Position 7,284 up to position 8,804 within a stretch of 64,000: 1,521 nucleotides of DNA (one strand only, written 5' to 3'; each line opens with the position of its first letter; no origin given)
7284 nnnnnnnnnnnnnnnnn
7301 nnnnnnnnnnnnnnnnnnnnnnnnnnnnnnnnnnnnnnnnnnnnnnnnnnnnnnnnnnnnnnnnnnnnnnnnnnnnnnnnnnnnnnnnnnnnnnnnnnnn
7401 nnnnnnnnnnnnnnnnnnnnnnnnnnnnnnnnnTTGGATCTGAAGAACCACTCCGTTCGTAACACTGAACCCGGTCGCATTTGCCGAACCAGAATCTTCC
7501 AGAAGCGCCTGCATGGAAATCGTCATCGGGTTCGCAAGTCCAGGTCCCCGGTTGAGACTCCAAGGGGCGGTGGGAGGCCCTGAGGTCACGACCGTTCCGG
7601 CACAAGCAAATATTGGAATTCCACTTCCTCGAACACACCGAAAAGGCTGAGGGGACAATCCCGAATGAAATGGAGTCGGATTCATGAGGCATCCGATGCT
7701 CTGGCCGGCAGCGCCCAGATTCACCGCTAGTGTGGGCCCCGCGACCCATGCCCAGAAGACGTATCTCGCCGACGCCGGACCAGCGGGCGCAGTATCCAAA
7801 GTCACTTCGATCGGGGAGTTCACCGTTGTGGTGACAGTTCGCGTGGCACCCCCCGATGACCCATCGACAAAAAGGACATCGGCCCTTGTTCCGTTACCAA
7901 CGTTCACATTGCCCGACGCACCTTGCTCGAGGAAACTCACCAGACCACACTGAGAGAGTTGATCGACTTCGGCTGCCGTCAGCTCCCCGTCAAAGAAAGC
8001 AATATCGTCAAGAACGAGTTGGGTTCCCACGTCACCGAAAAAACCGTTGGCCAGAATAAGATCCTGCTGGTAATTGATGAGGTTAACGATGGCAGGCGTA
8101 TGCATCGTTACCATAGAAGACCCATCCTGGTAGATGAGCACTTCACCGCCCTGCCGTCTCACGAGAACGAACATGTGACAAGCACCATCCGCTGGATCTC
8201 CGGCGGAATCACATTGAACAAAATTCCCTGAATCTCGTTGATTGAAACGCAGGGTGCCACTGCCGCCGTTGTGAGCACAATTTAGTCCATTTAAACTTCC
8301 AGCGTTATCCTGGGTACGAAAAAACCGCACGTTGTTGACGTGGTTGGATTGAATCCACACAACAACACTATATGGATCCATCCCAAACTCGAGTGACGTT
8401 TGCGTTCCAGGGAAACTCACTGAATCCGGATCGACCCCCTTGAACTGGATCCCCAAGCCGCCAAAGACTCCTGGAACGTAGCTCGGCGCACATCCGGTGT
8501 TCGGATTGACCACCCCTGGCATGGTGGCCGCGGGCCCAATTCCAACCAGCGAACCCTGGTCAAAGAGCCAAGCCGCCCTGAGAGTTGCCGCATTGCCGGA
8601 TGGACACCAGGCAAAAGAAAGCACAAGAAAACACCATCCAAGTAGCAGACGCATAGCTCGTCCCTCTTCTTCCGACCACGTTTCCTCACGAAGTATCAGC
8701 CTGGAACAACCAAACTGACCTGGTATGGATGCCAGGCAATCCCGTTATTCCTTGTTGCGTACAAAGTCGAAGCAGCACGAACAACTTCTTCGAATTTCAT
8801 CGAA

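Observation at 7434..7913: Conserved ~150-160-aa Cys-containing C-terminal domain shared by five unrelated secreted proteins: candidate cargo tag or anchor of an undescribed sorting/secretion system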

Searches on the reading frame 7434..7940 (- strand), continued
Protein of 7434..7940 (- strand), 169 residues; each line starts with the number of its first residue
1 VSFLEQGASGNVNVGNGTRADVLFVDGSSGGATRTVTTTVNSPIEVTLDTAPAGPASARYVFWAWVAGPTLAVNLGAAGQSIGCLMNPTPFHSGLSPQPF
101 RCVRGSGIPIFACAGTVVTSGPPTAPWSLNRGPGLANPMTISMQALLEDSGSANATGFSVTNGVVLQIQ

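Call 78: find_encoding_contigs(protein=P0160, flank=10000, max_places=1)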
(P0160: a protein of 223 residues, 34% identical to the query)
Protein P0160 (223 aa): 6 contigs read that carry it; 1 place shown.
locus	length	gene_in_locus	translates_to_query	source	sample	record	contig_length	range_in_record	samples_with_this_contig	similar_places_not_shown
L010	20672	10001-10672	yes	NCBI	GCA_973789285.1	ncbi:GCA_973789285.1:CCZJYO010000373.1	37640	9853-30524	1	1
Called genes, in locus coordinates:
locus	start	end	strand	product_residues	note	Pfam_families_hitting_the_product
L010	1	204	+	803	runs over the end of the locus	PF00512:HisKA, PF02518:HATPase_c, PF00072:Response_reg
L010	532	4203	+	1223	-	PF25788:Ig_Rha78A_N (faint)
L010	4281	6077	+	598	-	PF07676:PD40 (faint), PF26549:Tricorn_N (faint)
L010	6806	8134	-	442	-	PF07394:DUF1501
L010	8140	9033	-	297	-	PF07587:PSD1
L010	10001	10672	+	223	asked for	-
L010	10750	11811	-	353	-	-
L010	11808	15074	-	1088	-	PF23357:DUF7088, PF09822:ABC_transp_aux (weak), PF14258:DUF4350 (faint), PF09822:ABC_transp_aux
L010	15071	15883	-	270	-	PF01061:ABC2_membrane (weak), PF12679:ABC2_membrane_2, PF12730:ABC2_membrane_4 (weak), PF12698:ABC2_membrane_3, PF13346:ABC2_membrane_5 (weak)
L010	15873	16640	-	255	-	PF00005:ABC_tran, PF13304:AAA_21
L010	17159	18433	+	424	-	PF04055:Radical_SAM, PF13186:SPASM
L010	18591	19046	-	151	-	PF07691:PA14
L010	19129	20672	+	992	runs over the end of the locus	PF01839:FG-GAP (weak), PF14312:FG-GAP_2 (faint)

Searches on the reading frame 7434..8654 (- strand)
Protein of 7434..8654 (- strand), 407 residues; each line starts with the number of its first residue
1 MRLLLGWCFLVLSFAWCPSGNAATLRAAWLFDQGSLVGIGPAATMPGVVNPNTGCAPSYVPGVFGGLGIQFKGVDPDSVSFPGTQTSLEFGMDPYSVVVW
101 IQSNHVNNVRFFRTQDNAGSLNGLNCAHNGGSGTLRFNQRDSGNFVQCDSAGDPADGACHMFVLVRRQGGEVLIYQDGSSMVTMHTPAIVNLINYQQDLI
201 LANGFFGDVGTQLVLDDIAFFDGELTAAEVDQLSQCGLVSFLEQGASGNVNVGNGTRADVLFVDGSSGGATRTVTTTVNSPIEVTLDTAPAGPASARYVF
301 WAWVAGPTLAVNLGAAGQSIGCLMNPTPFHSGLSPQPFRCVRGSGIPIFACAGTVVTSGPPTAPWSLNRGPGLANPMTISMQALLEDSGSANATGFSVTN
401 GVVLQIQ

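Call 9: search_protein_families(library=pfam, proteins=[window:7434-8654:-], max_evalue=0.1)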
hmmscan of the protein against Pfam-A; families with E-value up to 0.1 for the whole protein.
window:7434-8654:- (407 aa): 1 family
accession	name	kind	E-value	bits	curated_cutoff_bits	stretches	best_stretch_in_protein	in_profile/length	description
PF13385.13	Laminin_G_3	-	5.2e-10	40.1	27.6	1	90-230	14-150/151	Concanavalin A-like lectin/glucanases superfamily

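Call 11: search_protein_families(library=ncbifam, proteins=[window:7434-8654:-], max_evalue=0.1)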
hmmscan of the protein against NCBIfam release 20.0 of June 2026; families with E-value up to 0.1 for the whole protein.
window:7434-8654:- (407 aa): 0 families

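Call 30: find_encoding_contigs(protein=window:7434-8654:-, flank=10000, max_places=3)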
Protein window:7434-8654:- (407 aa): no gene with exactly this product is on record in the collection.
